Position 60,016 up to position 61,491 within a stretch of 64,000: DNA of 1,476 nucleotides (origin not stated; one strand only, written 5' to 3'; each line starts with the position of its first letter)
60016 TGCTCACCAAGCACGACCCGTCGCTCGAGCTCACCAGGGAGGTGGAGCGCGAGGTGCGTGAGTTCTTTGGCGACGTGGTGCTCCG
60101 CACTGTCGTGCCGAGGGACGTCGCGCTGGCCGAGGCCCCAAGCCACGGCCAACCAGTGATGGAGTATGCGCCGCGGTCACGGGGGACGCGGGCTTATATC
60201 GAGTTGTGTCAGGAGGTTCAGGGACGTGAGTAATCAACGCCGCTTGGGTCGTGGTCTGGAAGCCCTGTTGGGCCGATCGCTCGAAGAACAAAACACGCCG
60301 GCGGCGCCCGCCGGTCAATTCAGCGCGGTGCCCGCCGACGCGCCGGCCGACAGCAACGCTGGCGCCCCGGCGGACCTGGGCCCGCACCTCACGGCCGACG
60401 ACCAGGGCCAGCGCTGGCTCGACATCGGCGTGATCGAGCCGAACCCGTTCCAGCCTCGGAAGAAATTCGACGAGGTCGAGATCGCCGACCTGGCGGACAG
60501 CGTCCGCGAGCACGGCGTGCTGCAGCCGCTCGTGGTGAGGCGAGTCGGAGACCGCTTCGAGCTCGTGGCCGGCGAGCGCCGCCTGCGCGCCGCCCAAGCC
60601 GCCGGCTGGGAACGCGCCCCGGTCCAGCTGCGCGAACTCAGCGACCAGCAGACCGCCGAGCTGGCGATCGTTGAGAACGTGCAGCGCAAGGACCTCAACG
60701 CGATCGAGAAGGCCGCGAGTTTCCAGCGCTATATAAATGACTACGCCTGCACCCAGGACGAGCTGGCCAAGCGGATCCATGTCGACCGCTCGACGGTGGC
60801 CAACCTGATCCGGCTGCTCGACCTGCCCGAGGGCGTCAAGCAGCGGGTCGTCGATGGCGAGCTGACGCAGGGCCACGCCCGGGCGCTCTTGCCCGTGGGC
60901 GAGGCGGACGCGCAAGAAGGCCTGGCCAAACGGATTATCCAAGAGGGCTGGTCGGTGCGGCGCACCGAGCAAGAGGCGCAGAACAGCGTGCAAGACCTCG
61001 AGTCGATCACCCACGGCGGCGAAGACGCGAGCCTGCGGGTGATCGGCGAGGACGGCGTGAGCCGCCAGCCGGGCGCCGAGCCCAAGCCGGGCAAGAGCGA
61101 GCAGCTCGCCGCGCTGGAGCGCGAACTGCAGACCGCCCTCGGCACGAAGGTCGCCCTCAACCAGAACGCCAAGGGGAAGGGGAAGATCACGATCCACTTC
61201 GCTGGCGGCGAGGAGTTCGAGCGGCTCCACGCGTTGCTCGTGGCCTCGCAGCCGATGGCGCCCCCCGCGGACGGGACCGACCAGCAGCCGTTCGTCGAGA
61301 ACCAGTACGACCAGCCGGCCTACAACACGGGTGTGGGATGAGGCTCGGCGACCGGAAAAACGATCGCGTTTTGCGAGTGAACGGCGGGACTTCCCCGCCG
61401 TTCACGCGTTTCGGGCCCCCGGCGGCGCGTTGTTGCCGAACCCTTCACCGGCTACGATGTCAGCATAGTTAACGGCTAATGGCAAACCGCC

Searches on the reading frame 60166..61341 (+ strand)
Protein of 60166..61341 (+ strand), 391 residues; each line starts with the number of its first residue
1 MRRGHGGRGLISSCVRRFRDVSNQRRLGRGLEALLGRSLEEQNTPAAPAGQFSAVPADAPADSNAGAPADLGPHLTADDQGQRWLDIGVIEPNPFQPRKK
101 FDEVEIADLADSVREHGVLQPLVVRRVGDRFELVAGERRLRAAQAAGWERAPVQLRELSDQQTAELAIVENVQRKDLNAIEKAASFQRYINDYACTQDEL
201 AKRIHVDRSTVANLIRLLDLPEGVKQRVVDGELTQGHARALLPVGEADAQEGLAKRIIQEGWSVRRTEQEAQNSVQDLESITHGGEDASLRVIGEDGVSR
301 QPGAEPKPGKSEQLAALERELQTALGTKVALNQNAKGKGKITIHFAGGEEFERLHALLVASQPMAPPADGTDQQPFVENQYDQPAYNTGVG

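Call 7: search_protein_families(library=pfam, proteins=[window:60166-61341:+], max_evalue=0.01)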
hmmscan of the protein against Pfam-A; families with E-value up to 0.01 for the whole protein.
window:60166-61341:+ (391 aa): 4 families
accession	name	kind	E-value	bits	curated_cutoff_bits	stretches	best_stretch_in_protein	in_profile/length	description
PF17762.8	HTH_ParB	-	1.2e-32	112.5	22.6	1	175-273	1-99/102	ParB HTH domain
PF02195.25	ParB_N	-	6.5e-31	106.7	26.3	1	85-173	6-95/95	ParB N-terminal domain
PF23552.2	ParB_C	-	3.6e-12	46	23.8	1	310-356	1-47/50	ParB dimerisation domain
PF01047.28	MarR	-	0.0058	16.9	24.6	0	194-216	17-39/59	MarR family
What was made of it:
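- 60226..61341 (+): parB, the CTP-dependent centromere-binding clamp and the cognate binder of the sites. It uses a GTG start that overlaps parA by 8 nt. The longer ORF from 60166 is probably over-extended. Call 7 (ParB_N, HTH_ParB, ParB_C).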

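Call 13: find_related_loci(query=window:60166-61341:+, collection=genome_contigs, flank=10000)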
Query window:60166-61341:+ (391 aa) in genome_contigs; peptide patterns used: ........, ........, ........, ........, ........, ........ (x = any residue, [..] = any of these).
244 stretches matched a pattern; 1 encode a relative of the query (tblastn E <= 1e-3); 1 distinct loci.
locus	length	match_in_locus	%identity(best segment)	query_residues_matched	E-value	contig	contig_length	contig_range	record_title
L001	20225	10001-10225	35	85-159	1e-7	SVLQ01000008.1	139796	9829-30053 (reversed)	MAG: Oscillospiraceae bacterium isolate SIG491 NODE_2545_length_139796_cov_4.677087, whole genome shotgun sequence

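Call 14: search_solved_structures(query=window:60166-61341:+, show_alignments=2)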
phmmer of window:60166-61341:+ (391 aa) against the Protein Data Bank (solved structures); distinct sequences matched with E-value up to 0.001: 13.
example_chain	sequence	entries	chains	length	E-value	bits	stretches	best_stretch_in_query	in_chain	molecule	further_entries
7bnk_A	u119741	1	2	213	3.5e-47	164.8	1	86-274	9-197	ParB family protein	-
1vz0_A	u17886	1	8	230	3.8e-47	164.7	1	81-269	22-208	Chromosome-partitioning protein Spo0J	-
7bnr_A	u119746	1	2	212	1.9e-46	162.4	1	88-274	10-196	ParB family protein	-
7o0n_A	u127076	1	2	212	2.2e-46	162.2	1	86-274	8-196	ParB family protein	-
6sdk_A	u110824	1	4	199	1.1e-45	159.9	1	86-273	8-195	Stage 0 sporulation protein J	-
6t1f_A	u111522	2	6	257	6.5e-45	157.3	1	81-274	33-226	Chromosome-partitioning protein ParB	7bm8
7ng0_A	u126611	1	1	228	2.1e-43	152.4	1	84-271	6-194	Nucleoid occlusion protein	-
7ol9_A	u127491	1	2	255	2.8e-43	152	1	85-271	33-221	Nucleoid occlusion protein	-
7nfu_A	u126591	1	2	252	4.2e-43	151.4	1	83-271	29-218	Nucleoid occlusion protein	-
4umk_A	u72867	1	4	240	9.7e-40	140.3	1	82-273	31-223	PROBABLE CHROMOSOME-PARTITIONING PROTEIN PARB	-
6s6h_A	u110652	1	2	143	1.9e-21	80.1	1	164-275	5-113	Chromosome-partitioning protein ParB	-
6y93_A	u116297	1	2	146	2.3e-20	76.5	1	162-271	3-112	Nucleoid occlusion protein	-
8qa8_A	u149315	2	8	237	1.6e-08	37.6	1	77-228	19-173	Transcriptional repressor protein KorB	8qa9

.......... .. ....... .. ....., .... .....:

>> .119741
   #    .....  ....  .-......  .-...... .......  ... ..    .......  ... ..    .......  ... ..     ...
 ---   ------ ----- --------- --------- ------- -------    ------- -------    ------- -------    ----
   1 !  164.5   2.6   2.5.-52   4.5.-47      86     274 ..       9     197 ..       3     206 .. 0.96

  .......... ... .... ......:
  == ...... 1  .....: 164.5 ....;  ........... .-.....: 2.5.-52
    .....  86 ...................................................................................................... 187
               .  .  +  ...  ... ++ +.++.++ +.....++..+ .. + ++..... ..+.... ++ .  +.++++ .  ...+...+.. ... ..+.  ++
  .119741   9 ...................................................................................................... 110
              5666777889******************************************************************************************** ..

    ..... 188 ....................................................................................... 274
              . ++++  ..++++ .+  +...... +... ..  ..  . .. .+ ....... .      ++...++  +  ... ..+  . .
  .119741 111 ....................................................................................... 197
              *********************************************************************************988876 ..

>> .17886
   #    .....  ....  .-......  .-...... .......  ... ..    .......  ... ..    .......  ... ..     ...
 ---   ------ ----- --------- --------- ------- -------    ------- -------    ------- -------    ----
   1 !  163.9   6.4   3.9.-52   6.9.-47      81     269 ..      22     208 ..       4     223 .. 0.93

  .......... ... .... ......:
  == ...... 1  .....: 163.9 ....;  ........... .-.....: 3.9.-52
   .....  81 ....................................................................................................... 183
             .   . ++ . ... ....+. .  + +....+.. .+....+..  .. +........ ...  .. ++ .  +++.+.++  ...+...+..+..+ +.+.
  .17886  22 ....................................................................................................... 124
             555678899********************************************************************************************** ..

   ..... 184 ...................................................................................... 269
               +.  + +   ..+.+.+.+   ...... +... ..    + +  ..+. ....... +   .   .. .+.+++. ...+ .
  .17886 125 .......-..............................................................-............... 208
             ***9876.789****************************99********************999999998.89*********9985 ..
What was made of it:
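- On Chromosomal ParABS / parS centromere: Call 14 (GERRLRA aligned to solved ParB structures).
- Its best PDB matches are ParB/Spo0J, including the Caulobacter and Helicobacter ParB-parS complexes, and the GERRLRA box is present (call 14).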

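Call 15: find_encoding_contigs(protein=window:60166-61341:+, flank=10000, max_places=6)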
Protein window:60166-61341:+ (391 aa): no gene with exactly this product is on record in the collection.

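Call 16: find_homologous_proteins(query=window:60166-61341:+, max_evalue=1e-30)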
Query window:60166-61341:+ (391 aa): 7929 proteins with E <= 1e-30 among 8000 candidates; the best 120 are listed.
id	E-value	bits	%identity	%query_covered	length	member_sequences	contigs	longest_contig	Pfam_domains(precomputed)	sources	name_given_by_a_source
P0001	1.0e-237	807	100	95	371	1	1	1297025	PF17762.9,PF23552.3,PF02195.27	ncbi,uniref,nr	ncbi:putative chromosome-partitioning protein ParB [Pseudobythopirellula maris]|uniref:Putative chro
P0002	2.4e-132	460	64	92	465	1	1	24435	PF13614.13,PF17762.9,PF23552.3,PF02195.27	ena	-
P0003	1.4e-130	454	66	87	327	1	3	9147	PF17762.9,PF23552.3,PF02195.27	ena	-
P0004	3.2e-128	446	62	94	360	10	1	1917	PF17762.9,PF23552.3,PF02195.27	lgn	-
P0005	8.4e-128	445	67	88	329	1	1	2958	PF17762.9,PF23552.3,PF02195.27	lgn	-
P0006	3.1e-127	443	64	90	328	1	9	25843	PF17762.9,PF23552.3,PF02195.27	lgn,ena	-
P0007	7.5e-126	439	63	91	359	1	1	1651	PF17762.9,PF23552.3,PF02195.27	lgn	-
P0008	1.2e-125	438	66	87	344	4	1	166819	PF17762.9,PF23552.3,PF02195.27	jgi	jgi:ParB family chromosome partitioning protein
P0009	9.8e-125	435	65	88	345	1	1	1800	PF17762.9,PF23552.3,PF02195.27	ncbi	-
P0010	5.1e-124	433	64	88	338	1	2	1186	PF17762.9,PF23552.3,PF02195.27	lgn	-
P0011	5.1e-124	433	65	87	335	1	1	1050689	PF17762.9,PF23552.3,PF02195.27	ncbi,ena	-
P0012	5.5e-124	432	65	87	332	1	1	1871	PF17762.9,PF23552.3,PF02195.27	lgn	-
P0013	6.3e-124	432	63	89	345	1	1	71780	PF17762.9,PF23552.3,PF02195.27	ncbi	ncbi:MAG: ParB/RepB/Spo0J family partition protein [Lacipirellulaceae bacterium]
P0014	1.1e-123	431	64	87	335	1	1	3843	PF17762.9,PF23552.3,PF02195.27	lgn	-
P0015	1.5e-123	431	63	87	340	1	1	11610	PF17762.9,PF23552.3,PF02195.27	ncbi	ncbi:MAG: ParB/RepB/Spo0J family partition protein [Planctomycetota bacterium]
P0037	4.3e-119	416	63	87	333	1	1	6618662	PF17762.9,PF23552.3,PF02195.27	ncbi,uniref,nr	ncbi:putative chromosome-partitioning protein ParB [Pirellulimonas nuda]|uniref:Putative chromosome-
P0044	9.1e-118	412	60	91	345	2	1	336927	PF17762.9,PF23552.3,PF02195.27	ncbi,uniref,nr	ncbi:ParB/RepB/Spo0J family partition protein [Posidoniimonas polymericola]|uniref:ParB/RepB/Spo0J f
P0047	2.1e-117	411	63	87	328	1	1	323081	PF17762.9,PF23552.3,PF02195.27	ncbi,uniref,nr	ncbi:putative chromosome-partitioning protein ParB [Botrimarina colliarenosi]|uniref:Putative chromo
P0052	1.3e-116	408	60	88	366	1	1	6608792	PF17762.9,PF23552.3,PF02195.27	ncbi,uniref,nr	ncbi:ParB/RepB/Spo0J family partition protein [Aeoliella mucimassa]|uniref:Putative chromosome-parti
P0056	4.3e-116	406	62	86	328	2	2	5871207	PF17762.9,PF23552.3,PF02195.27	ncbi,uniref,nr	ncbi:ParB/RepB/Spo0J family partition protein [Botrimarina mediterranea]|uniref:Putative chromosome-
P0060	2.7e-115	404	57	94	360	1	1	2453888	PF17762.9,PF23552.3,PF02195.27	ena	-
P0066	3.4e-114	400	60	87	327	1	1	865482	PF17762.9,PF23552.3,PF02195.27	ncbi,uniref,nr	ncbi:ParB/RepB/Spo0J family partition protein [Botrimarina hoheduenensis]|uniref:Putative chromosome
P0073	4.1e-113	397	60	88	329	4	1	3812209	PF17762.9,PF23552.3,PF02195.27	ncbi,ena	-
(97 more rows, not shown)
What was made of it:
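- Tried and rejected: An exact-sequence lookup of the 391-aa ORF failed (call 15), because the deposited protein uses the later GTG start (371 aa, call 16).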

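Call 17: find_encoding_contigs(protein=P0037, flank=10000, max_places=1)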
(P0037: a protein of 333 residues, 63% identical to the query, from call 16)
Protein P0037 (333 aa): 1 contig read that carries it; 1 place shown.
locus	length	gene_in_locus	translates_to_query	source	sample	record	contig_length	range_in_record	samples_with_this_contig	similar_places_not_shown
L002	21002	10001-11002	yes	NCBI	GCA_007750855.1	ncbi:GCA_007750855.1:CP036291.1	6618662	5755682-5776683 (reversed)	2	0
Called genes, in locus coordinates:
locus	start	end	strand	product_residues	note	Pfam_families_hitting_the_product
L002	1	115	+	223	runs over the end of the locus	PF00697:PRAI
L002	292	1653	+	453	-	PF05221:AdoHcyase, PF02826:2-Hacid_dh_C (weak), PF00670:AdoHcyase_NAD, PF07991:KARI_N (weak)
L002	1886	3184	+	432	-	PF13483:Lactamase_B_3, PF12706:Lactamase_B_2 (weak), PF12867:DinB_2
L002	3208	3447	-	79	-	-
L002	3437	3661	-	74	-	-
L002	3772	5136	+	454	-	PF06245:DUF1015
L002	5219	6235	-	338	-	-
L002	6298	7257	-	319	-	-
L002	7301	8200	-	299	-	-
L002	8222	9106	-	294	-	-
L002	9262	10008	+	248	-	PF00142:Fer4_NifH (weak), PF01656:CbiA, PF02374:ArsA_ATPase (weak), PF06564:CBP_BcsQ, PF09140:MipZ, PF10609:ParA, PF13614:AAA_31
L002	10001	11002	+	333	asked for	PF02195:ParB_N, PF17762:HTH_ParB, PF23552:ParB_C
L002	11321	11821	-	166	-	PF13527:Acetyltransf_9, PF00583:Acetyltransf_1, PF13673:Acetyltransf_10 (weak), PF13508:Acetyltransf_7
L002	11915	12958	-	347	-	PF08240:ADH_N, PF00107:ADH_zinc_N, PF13602:ADH_zinc_N_2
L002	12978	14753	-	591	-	PF00884:Sulfatase, PF16347:SGSH_C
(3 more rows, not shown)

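Call 18: find_encoding_contigs(protein=P0052, flank=10000, max_places=1)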
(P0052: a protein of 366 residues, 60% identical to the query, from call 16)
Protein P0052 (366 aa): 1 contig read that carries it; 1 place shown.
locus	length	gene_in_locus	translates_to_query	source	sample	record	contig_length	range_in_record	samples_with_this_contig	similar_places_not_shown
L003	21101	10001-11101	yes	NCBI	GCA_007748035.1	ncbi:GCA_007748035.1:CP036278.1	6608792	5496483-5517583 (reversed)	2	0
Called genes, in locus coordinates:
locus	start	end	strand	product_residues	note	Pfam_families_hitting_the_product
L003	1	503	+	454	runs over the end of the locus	PF06245:DUF1015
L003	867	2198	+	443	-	PF01408:GFO_IDH_MocA, PF19051:GFO_IDH_MocA_C2, PF22725:GFO_IDH_MocA_C3 (faint)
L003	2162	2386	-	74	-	-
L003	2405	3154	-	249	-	-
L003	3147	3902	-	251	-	-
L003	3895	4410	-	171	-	-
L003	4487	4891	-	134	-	PF01609:DDE_Tnp_1, PF13612:DDE_Tnp_1_3, PF13586:DDE_Tnp_1_2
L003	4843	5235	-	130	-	PF13340:DUF4096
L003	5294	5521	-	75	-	-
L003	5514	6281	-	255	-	-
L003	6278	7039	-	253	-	-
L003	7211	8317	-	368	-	PF06782:UPF0236 (faint)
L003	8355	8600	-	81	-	-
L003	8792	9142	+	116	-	-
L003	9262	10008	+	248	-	PF00142:Fer4_NifH (faint), PF01656:CbiA, PF02374:ArsA_ATPase (weak), PF06564:CBP_BcsQ, PF09140:MipZ, PF10609:ParA (weak), PF13614:AAA_31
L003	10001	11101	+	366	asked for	PF02195:ParB_N, PF17762:HTH_ParB, PF23552:ParB_C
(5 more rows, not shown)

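Call 19: find_encoding_contigs(protein=P0056, flank=10000, max_places=1)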
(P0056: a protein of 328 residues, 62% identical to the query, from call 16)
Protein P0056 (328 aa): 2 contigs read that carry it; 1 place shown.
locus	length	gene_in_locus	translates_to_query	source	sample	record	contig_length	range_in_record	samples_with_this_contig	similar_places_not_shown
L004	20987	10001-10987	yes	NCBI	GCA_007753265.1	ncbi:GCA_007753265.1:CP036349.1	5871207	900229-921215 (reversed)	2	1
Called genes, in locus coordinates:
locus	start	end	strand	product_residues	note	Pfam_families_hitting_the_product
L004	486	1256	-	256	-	PF00535:Glycos_transf_2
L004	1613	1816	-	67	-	PF05532:CsbD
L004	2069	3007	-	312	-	PF00106:adh_short (faint), PF01073:3Beta_HSD, PF01370:Epimerase, PF02719:Polysacc_synt_2, PF04321:RmlD_sub_bind, PF13460:NAD_binding_10, PF16363:GDP_Man_Dehyd, PF07993:NAD_binding_4 (weak)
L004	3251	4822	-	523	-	PF13191:AAA_16 (weak), PF13401:AAA_22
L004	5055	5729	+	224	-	PF00697:PRAI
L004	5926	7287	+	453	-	PF05221:AdoHcyase, PF00670:AdoHcyase_NAD, PF02826:2-Hacid_dh_C, PF07991:KARI_N (weak)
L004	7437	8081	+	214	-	PF12867:DinB_2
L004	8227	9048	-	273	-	-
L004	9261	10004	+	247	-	PF00142:Fer4_NifH (weak), PF01656:CbiA, PF02374:ArsA_ATPase (weak), PF06564:CBP_BcsQ, PF09140:MipZ, PF10609:ParA, PF13614:AAA_31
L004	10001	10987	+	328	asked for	PF02195:ParB_N, PF17762:HTH_ParB, PF23552:ParB_C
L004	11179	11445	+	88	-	-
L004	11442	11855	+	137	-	-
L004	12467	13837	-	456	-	PF07586:HXXSHH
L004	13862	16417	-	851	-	PF07635:PSCyt1 (weak), PF07626:PSD3, PF07637:PSD5, PF07631:PSD4, PF07627:PSCyt3, PF07624:PSD2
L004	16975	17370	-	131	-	PF07166:DUF1398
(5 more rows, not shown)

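Call 20: find_encoding_contigs(protein=P0044, flank=10000, max_places=1)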
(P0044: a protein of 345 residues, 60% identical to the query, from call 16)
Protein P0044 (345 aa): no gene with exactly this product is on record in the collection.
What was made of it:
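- Tried and rejected: The lookup of P0044 also failed (call 20).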

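Call 21: find_encoding_contigs(protein=P0011, flank=10000, max_places=1)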
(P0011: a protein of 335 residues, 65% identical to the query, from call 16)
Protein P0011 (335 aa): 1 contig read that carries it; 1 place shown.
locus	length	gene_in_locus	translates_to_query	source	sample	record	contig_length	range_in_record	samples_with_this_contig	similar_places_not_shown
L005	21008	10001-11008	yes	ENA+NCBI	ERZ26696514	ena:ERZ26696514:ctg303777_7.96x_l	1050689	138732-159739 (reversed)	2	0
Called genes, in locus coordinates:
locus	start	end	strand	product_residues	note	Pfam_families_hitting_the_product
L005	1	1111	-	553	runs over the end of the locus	PF13191:AAA_16, PF13401:AAA_22, PF00004:AAA (weak)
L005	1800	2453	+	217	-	PF00697:PRAI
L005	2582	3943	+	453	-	PF05221:AdoHcyase, PF00670:AdoHcyase_NAD, PF02826:2-Hacid_dh_C (weak), PF07991:KARI_N (faint)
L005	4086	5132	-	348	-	PF01757:Acyl_transf_3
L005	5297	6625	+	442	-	PF13483:Lactamase_B_3, PF12706:Lactamase_B_2, PF12867:DinB_2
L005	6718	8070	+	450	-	PF06245:DUF1015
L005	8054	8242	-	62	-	-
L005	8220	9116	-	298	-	-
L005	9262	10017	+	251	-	PF00142:Fer4_NifH (weak), PF01656:CbiA, PF02374:ArsA_ATPase (weak), PF06564:CBP_BcsQ, PF09140:MipZ, PF10609:ParA (weak), PF13614:AAA_31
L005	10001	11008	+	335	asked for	PF02195:ParB_N, PF17762:HTH_ParB, PF23552:ParB_C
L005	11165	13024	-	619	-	PF00009:GTP_EFTU, PF00071:Ras (weak), PF22042:EF-G_D2 (faint), PF03144:GTP_EFTU_D2, PF14492:EFG_III (weak), PF00679:EFG_C, PF06421:LepA_C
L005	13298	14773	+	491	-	PF13487:HD_5, PF01966:HD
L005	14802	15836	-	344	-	PF00480:ROK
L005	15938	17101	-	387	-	PF01467:CTP_transf_like (weak)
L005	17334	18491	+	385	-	PF13480:Acetyltransf_6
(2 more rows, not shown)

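Call 22: find_encoding_contigs(protein=P0008, flank=10000, max_places=1)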
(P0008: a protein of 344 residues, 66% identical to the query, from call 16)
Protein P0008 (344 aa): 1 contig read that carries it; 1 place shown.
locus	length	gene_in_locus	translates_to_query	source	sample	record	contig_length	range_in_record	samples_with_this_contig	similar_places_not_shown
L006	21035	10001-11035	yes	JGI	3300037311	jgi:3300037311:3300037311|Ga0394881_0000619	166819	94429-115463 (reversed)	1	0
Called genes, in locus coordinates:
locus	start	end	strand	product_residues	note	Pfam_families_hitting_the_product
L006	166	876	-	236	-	PF00535:Glycos_transf_2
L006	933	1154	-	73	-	-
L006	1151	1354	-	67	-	PF07927:HicA_toxin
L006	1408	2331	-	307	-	PF00106:adh_short (weak), PF01073:3Beta_HSD, PF01370:Epimerase, PF02719:Polysacc_synt_2, PF04321:RmlD_sub_bind (weak), PF05368:NmrA (weak), PF13460:NAD_binding_10, PF16363:GDP_Man_Dehyd, +1 more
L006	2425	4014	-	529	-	PF13401:AAA_22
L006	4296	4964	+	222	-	PF00697:PRAI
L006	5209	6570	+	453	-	PF05221:AdoHcyase, PF00670:AdoHcyase_NAD, PF02826:2-Hacid_dh_C (weak), PF07991:KARI_N (faint)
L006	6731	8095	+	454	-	PF06245:DUF1015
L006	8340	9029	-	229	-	-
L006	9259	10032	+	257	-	PF00142:Fer4_NifH (faint), PF01656:CbiA, PF02374:ArsA_ATPase (faint), PF06564:CBP_BcsQ, PF09140:MipZ, PF10609:ParA (weak), PF13614:AAA_31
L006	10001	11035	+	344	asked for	PF02195:ParB_N, PF17762:HTH_ParB, PF23552:ParB_C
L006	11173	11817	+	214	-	-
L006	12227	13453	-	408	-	PF01266:DAO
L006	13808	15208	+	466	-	PF07969:Amidohydro_3 (weak), PF01979:Amidohydro_1, PF07969:Amidohydro_3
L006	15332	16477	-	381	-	PF01180:DHO_dh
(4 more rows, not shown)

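Call 49: search_protein_families(library=ncbifam, proteins=[window:60226-61341:+], max_evalue=0.001)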
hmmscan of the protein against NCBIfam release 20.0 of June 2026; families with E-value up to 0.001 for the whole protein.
window:60226-61341:+ (371 aa): 7 families
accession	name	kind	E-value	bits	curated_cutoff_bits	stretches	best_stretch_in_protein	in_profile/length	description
TIGR04285.1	nucleoid_noc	exception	9.1e-67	225.1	315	1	65-255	5-195/255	nucleoid occlusion protein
TIGR00180.1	parB_part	domain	1.3e-51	175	58.45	1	60-238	3-186/186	ParB/RepB/Spo0J family partition protein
TIGR03734.1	PRTRC_parB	hypoth_equivalog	2.5e-32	112.2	278.6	1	76-259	7-194/555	PRTRC system ParB family protein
TIGR03454.1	partition_RepB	equivalog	4e-16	59.3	201.5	1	65-198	67-201/325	plasmid partitioning protein RepB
NF010406.0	PRK13832.1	subfamily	5.4e-10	38.4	640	1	70-194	12-139/578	plasmid partitioning protein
NF010440.0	PRK13866.1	equivalog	2.7e-08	33.4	522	1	85-195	89-200/336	plasmid partitioning protein RepB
NF010252.0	PRK13698.1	equivalog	1.8e-05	23.8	274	1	83-206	86-208/323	ParB/RepB/Spo0J family plasmid partition protein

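Call 50: find_encoding_contigs(protein=P0047, flank=10000, max_places=1)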
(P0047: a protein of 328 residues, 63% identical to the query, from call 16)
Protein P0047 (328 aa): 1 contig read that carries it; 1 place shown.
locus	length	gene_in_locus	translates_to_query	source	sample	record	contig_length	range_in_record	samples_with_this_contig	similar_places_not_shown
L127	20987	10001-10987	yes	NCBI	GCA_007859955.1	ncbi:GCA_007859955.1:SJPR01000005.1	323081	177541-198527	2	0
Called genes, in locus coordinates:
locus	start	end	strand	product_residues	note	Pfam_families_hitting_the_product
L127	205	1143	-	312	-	PF01073:3Beta_HSD, PF01370:Epimerase, PF02719:Polysacc_synt_2, PF04321:RmlD_sub_bind, PF05368:NmrA (weak), PF08659:KR (weak), PF13460:NAD_binding_10, PF16363:GDP_Man_Dehyd, +2 more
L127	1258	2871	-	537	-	PF13191:AAA_16 (weak), PF13401:AAA_22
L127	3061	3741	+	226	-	PF00697:PRAI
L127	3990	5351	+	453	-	PF05221:AdoHcyase, PF00670:AdoHcyase_NAD, PF02826:2-Hacid_dh_C (weak), PF07991:KARI_N (weak)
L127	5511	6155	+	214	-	PF12867:DinB_2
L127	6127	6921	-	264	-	-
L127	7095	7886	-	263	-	-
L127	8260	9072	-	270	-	-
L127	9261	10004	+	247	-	PF00142:Fer4_NifH (weak), PF01656:CbiA, PF02374:ArsA_ATPase (weak), PF06564:CBP_BcsQ, PF09140:MipZ, PF10609:ParA, PF13614:AAA_31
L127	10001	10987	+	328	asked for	PF02195:ParB_N, PF17762:HTH_ParB, PF23552:ParB_C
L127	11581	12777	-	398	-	PF01266:DAO, PF07992:Pyr_redox_2 (faint), PF13450:NAD_binding_8 (faint)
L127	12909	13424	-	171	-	PF01613:Flavin_Reduct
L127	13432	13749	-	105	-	PF01910:Thiamine_BP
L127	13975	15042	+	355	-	PF06727:DUF1207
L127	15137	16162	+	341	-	PF00814:TsaD, PF22521:HypF_C_2 (weak)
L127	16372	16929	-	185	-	PF13899:Thioredoxin_7 (weak), PF13098:Thioredoxin_2 (weak)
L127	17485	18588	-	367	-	PF00089:Trypsin, PF13365:Trypsin_2, PF13180:PDZ_2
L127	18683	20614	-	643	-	PF03600:CitMHS, PF02080:TrkA_C, PF03600:CitMHS (weak)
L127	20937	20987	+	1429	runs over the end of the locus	PF13519:VWA_2 (weak), PF13768:VWA_3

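Call 51: find_encoding_contigs(protein=P0066, flank=10000, max_places=1)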
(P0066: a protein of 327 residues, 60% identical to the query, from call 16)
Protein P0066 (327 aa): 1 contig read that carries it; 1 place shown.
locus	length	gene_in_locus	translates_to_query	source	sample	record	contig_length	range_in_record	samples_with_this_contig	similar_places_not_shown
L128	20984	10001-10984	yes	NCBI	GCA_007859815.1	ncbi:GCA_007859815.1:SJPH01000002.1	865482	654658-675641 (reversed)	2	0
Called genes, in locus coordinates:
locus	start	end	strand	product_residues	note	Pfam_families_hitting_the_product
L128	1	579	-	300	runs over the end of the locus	-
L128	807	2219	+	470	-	PF00404:Dockerin_1 (faint)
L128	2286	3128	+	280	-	PF03441:FAD_binding_7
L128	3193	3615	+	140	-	-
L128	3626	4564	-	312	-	PF01073:3Beta_HSD, PF01370:Epimerase, PF02719:Polysacc_synt_2, PF04321:RmlD_sub_bind (weak), PF05368:NmrA, PF07993:NAD_binding_4 (faint), PF13460:NAD_binding_10, PF16363:GDP_Man_Dehyd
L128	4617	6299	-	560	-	PF13191:AAA_16 (weak), PF13401:AAA_22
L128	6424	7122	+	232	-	PF00697:PRAI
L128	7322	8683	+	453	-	PF05221:AdoHcyase, PF00670:AdoHcyase_NAD, PF02826:2-Hacid_dh_C, PF07991:KARI_N (faint)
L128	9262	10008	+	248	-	PF00142:Fer4_NifH (faint), PF01656:CbiA, PF02374:ArsA_ATPase (weak), PF06564:CBP_BcsQ, PF09140:MipZ, PF10609:ParA, PF13614:AAA_31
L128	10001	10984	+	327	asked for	PF02195:ParB_N, PF17762:HTH_ParB, PF23552:ParB_C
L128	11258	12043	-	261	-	PF00753:Lactamase_B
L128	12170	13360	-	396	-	PF01266:DAO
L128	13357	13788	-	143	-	PF01910:Thiamine_BP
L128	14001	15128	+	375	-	PF06727:DUF1207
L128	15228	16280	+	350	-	PF00814:TsaD, PF22521:HypF_C_2 (weak)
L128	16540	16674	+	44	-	-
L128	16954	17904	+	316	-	PF00497:SBP_bac_3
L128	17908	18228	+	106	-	-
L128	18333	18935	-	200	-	-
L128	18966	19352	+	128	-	-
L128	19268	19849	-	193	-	-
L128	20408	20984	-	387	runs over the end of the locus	PF00089:Trypsin, PF13365:Trypsin_2, PF13180:PDZ_2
